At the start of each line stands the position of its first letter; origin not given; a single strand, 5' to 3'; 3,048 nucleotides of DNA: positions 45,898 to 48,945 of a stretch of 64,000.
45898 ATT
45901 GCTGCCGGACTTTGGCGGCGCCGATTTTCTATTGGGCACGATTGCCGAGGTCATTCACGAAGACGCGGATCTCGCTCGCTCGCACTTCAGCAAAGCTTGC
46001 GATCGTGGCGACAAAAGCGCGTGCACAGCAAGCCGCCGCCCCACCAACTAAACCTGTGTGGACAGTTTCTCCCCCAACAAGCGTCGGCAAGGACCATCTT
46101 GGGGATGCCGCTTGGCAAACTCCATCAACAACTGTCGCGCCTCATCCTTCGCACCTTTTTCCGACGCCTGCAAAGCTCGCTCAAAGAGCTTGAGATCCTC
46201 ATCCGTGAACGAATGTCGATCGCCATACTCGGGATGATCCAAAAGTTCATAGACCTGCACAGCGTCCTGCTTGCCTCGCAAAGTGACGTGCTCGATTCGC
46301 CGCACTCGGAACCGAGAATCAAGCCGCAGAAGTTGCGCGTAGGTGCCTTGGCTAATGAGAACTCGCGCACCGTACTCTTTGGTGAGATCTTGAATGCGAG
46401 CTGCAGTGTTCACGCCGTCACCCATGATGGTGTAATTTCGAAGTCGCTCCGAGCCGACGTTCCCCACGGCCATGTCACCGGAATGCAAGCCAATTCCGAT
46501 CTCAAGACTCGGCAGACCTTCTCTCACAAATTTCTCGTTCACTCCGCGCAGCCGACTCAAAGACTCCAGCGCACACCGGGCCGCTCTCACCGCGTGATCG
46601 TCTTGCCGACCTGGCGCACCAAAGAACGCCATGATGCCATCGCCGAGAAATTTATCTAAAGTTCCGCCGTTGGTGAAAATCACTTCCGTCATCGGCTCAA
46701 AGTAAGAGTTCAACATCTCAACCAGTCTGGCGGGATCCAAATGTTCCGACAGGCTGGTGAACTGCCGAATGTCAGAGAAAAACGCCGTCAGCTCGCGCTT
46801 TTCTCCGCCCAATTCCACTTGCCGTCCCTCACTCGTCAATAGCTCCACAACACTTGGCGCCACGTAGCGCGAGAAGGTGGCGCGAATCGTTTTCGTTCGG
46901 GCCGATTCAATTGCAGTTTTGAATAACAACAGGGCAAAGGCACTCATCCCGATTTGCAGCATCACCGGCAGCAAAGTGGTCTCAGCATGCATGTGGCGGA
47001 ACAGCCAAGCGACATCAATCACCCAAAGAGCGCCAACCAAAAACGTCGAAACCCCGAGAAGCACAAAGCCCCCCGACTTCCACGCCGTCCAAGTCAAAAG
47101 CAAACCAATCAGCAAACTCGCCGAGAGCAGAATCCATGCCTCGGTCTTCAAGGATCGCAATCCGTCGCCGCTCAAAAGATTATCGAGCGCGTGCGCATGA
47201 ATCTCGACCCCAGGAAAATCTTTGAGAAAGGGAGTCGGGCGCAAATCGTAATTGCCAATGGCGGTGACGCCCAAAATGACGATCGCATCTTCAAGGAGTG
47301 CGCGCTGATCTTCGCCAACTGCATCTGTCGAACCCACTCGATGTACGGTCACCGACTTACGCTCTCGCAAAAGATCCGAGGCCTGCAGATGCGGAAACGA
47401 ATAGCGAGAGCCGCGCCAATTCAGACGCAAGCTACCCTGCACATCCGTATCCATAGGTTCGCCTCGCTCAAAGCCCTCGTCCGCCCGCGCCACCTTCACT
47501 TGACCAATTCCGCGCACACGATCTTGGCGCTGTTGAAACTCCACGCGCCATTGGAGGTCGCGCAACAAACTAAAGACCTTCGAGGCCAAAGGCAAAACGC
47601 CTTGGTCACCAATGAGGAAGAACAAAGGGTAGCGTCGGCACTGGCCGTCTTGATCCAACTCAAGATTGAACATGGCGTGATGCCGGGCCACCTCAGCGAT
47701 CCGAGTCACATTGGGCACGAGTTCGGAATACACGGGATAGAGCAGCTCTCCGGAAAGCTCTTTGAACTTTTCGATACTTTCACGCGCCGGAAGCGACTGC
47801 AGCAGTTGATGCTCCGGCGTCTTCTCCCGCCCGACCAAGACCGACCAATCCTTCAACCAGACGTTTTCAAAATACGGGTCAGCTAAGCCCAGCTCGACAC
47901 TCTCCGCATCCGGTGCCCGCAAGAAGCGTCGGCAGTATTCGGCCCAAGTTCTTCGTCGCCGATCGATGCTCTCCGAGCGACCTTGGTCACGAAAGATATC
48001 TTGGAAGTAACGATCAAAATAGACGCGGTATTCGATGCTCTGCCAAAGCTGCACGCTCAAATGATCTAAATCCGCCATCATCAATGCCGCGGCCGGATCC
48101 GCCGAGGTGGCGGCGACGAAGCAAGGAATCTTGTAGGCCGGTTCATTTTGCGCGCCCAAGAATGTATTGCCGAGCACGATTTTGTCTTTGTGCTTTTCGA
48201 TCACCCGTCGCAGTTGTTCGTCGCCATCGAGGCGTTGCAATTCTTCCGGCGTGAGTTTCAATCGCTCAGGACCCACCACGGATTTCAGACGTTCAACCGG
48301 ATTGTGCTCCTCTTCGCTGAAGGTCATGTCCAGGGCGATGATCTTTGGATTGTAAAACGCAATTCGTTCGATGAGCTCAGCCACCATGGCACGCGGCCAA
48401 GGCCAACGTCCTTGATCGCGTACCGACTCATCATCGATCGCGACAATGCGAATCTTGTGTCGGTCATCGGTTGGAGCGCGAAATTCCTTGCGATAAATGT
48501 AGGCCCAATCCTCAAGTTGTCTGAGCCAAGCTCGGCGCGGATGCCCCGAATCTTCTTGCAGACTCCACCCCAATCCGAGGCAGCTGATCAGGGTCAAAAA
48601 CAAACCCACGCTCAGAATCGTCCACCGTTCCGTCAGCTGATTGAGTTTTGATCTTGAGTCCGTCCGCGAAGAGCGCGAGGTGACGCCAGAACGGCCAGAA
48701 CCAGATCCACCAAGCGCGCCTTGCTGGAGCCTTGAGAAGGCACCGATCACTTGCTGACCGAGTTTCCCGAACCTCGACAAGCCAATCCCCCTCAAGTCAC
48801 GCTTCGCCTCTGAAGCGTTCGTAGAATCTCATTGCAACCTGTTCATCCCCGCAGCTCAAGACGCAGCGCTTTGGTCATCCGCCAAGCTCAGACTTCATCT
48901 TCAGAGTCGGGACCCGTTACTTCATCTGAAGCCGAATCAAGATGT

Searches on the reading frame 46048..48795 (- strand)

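Call 75: search_protein_families(library=pfam, proteins=[window:46048-48795:-], max_evalue=0.0001)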
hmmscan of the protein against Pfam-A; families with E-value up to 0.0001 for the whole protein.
window:46048-48795:- (915 aa): 2 families
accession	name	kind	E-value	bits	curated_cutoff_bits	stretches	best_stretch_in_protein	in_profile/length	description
PF05226.16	CHASE2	-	2.6e-44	152.1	26.3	1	91-563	14-254/257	CHASE2 domain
PF00211.25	Guanylate_cyc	-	1.2e-22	80.8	21.9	1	667-849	7-179/183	Adenylate and Guanylate cyclase catalytic domain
